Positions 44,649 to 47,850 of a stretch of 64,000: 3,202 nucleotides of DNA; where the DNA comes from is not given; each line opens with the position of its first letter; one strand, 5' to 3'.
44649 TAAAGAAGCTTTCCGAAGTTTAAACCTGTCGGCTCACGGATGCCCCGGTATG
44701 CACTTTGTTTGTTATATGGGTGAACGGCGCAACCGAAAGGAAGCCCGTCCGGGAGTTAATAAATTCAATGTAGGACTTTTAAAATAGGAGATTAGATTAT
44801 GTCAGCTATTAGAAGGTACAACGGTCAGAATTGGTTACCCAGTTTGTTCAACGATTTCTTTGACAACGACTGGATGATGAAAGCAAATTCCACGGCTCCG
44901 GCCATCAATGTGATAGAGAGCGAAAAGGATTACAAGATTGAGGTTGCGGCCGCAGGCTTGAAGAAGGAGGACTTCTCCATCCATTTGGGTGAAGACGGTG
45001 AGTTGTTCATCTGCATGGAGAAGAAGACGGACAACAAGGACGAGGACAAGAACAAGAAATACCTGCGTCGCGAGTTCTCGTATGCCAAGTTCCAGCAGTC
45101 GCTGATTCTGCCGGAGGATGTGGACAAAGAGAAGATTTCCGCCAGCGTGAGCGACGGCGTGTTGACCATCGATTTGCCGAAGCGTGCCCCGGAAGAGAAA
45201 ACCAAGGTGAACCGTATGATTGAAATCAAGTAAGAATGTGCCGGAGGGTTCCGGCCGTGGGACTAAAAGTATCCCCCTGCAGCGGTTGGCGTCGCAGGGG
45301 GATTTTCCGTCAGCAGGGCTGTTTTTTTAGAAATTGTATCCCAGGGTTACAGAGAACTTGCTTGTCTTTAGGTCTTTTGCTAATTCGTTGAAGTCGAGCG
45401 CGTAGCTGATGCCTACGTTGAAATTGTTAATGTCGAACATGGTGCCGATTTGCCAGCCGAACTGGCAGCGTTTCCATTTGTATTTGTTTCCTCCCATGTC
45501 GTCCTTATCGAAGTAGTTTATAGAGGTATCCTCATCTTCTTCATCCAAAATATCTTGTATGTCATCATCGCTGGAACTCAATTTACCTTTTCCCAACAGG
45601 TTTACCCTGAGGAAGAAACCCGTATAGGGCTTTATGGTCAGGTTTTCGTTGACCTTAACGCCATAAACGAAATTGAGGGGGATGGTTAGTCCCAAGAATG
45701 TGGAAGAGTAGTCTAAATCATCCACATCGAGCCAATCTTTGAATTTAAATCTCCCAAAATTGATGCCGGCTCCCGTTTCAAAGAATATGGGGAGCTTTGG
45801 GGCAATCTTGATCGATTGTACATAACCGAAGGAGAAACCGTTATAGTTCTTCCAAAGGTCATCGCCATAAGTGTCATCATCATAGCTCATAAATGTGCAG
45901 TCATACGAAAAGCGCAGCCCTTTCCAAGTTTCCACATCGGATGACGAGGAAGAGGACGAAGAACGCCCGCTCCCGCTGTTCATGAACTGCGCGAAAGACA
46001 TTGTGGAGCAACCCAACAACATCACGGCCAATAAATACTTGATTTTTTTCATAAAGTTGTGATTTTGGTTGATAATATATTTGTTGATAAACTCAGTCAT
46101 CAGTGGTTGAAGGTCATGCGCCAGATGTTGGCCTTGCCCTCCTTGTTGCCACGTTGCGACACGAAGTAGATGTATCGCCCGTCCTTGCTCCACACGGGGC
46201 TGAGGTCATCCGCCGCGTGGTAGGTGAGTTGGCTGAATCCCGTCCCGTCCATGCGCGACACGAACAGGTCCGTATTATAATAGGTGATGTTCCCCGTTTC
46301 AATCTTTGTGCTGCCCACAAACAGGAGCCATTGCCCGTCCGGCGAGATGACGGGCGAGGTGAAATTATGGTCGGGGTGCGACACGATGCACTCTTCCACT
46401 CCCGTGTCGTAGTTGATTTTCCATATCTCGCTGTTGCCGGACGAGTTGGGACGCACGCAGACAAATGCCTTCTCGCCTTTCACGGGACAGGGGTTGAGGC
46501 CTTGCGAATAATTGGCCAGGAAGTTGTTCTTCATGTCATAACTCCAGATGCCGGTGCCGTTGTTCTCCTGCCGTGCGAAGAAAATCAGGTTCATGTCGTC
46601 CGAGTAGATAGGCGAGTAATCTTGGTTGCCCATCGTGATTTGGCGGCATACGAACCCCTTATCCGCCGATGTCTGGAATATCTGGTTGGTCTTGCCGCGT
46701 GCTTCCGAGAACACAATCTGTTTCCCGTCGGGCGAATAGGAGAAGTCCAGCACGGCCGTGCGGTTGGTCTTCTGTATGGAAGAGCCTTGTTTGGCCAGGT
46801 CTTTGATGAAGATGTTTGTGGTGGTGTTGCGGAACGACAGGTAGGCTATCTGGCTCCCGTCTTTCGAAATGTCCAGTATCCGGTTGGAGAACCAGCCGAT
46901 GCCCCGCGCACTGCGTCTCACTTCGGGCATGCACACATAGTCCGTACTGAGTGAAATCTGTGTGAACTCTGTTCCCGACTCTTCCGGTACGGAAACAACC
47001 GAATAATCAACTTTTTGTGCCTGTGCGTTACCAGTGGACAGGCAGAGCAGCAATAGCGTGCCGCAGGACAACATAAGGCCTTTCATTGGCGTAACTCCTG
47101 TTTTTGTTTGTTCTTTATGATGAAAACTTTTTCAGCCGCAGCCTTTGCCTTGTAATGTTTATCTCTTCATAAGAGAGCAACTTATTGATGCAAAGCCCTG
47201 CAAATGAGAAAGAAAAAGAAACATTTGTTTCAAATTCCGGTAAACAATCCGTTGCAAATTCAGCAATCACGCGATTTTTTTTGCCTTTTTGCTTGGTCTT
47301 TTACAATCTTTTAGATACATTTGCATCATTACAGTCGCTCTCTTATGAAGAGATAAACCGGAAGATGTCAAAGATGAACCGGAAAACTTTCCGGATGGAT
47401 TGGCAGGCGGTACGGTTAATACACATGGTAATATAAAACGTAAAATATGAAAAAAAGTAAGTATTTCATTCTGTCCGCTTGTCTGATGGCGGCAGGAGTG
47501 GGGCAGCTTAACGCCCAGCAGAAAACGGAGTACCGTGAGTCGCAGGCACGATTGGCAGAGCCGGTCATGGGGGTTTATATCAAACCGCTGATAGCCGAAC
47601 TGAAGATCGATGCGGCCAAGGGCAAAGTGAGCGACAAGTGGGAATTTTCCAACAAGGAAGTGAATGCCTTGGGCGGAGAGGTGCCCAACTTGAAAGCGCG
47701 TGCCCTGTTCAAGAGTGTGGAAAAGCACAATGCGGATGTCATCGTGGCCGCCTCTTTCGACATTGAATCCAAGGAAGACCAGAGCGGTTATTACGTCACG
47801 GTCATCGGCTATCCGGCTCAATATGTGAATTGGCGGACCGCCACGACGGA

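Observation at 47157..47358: Candidate invertible promoter toggling between two divergent envelope operons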

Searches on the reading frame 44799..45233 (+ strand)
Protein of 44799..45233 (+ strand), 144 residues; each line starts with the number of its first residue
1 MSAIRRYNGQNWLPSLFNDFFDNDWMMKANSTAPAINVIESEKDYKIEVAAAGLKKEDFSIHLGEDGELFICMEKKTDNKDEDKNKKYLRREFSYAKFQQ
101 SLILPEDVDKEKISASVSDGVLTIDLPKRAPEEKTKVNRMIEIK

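Call 6: search_protein_families(library=pfam, proteins=[window:44799-45233:+], max_evalue=0.01)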
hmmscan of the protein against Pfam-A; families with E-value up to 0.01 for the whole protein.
window:44799-45233:+ (144 aa): 1 family
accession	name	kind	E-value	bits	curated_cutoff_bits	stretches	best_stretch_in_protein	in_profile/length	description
PF00011.27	HSP20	-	2.3e-22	79.4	20.8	1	39-143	3-101/102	Hsp20/alpha crystallin family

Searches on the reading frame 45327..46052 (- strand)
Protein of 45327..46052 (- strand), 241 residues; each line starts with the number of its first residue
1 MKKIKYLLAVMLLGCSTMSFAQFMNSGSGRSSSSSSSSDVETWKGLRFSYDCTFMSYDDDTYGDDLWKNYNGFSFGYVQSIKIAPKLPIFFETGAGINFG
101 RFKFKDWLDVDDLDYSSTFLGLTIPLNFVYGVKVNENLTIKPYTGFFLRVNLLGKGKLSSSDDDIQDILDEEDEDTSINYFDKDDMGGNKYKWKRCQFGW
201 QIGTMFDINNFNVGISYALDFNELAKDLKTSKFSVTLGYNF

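Call 6: search_protein_families(library=pfam, proteins=[window:45327-46052:-], max_evalue=0.01)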
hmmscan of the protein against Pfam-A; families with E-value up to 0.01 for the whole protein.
window:45327-46052:- (241 aa): 2 families
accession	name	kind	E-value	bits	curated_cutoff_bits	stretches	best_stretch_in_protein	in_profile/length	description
PF13568.12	OMP_b-brl_2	-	3.7e-10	40.6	27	1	62-222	29-171/175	Outer membrane protein beta-barrel domain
PF13505.12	OMP_b-brl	-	0.0037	17.9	28.7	1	34-241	10-175/175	Outer membrane protein beta-barrel domain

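Call 66: find_encoding_contigs(protein=window:45327-46052:-, flank=2500, max_places=10)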
Protein window:45327-46052:- (241 aa): no gene with exactly this product is on record in the collection.

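Call 85: search_protein_families(library=ncbifam, proteins=[window:45327-46052:-], max_evalue=0.001)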
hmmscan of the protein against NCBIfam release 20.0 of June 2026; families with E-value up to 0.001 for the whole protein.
window:45327-46052:- (241 aa): 0 families

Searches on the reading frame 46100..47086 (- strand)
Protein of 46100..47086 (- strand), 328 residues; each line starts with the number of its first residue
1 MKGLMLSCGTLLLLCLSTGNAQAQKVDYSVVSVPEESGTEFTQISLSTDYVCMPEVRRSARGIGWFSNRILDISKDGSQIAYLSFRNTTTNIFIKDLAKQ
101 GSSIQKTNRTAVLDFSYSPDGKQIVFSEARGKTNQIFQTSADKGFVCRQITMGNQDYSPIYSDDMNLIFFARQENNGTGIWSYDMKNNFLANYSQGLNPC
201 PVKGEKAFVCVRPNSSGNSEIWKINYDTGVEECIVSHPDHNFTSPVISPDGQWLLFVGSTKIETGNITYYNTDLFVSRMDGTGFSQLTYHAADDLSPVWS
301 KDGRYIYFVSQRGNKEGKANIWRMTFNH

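Call 6: search_protein_families(library=pfam, proteins=[window:46100-47086:-], max_evalue=0.01)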
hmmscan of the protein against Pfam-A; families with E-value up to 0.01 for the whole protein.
window:46100-47086:- (328 aa): 3 families
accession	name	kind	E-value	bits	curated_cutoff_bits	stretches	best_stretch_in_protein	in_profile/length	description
PF07676.18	PD40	-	3.5e-27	94.2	20.9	2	286-323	3-38/38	WD40-like Beta Propeller Repeat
PF00930.27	DPPIV_N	-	0.00081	18.7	22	0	88-128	21-61/354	Dipeptidyl peptidase IV (DPP IV) N-terminal region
PF25174.1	Beta-prop_THOC3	-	0.0018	17.8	305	0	71-133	94-153/272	THOC3 beta-propeller domain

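Call 18: find_encoding_contigs(protein=window:46103-47086:-, flank=1500, max_places=10)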
Protein window:46103-47086:- (328 aa): no gene with exactly this product is on record in the collection.

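Call 85: search_protein_families(library=ncbifam, proteins=[window:46100-47086:-], max_evalue=0.001)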
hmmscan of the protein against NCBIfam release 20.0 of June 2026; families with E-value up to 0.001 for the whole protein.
window:46100-47086:- (328 aa): 7 families
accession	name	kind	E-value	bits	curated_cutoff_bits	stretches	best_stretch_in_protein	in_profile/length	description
TIGR02800.1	propeller_TolB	equivalog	3.8e-30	105.2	343.15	2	216-326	212-310/418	Tol-Pal system beta propeller repeat protein TolB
NF033523.0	lasso_peptidase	equivalog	1.7e-17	63.4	400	1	15-165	36-189/638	Atxe2 family lasso peptide isopeptidase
NF053518.1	DipepPtdsDpp5Prph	equivalog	2.1e-14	53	900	2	244-325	16-92/655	dipeptidyl-peptidase Dpp5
NF002183.0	PRK01029.1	equivalog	4.3e-07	29.3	405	0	76-181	241-354/429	Tol-Pal system protein TolB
NF053607.1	CHU_0125_OmpA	equivalog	7.6e-07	28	620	1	238-326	217-308/639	CHU_0125 family OmpA-like outer membrane integrity protein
NF003124.0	PRK04043.1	equivalog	5.9e-06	25.3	428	0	72-179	239-345/419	Tol-Pal system protein TolB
NF052230.1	T9SS_PorE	exception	1e-05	24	600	0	297-326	284-313/648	PorE family type IX secretion system protein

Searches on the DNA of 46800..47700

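Call 65: search_rna_families(source=window, start=46800, end=47700, threshold=evalue, max_evalue=1)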
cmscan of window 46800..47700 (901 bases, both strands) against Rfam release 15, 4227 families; matches with E-value up to 1: 3.
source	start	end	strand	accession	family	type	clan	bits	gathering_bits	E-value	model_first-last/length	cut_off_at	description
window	47161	47354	-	RF04128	MIR8562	Gene; miRNA;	-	32.9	211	0.00052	1-242/242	no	MIR8562 microRNA precursor family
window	47159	47357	+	RF03926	MIR1435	Gene; miRNA;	-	31.4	94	0.016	1-186/186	no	MIR1435 microRNA precursor family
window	47161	47354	+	RF04128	MIR8562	Gene; miRNA;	-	28.3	211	0.0055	1-242/242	no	MIR8562 microRNA precursor family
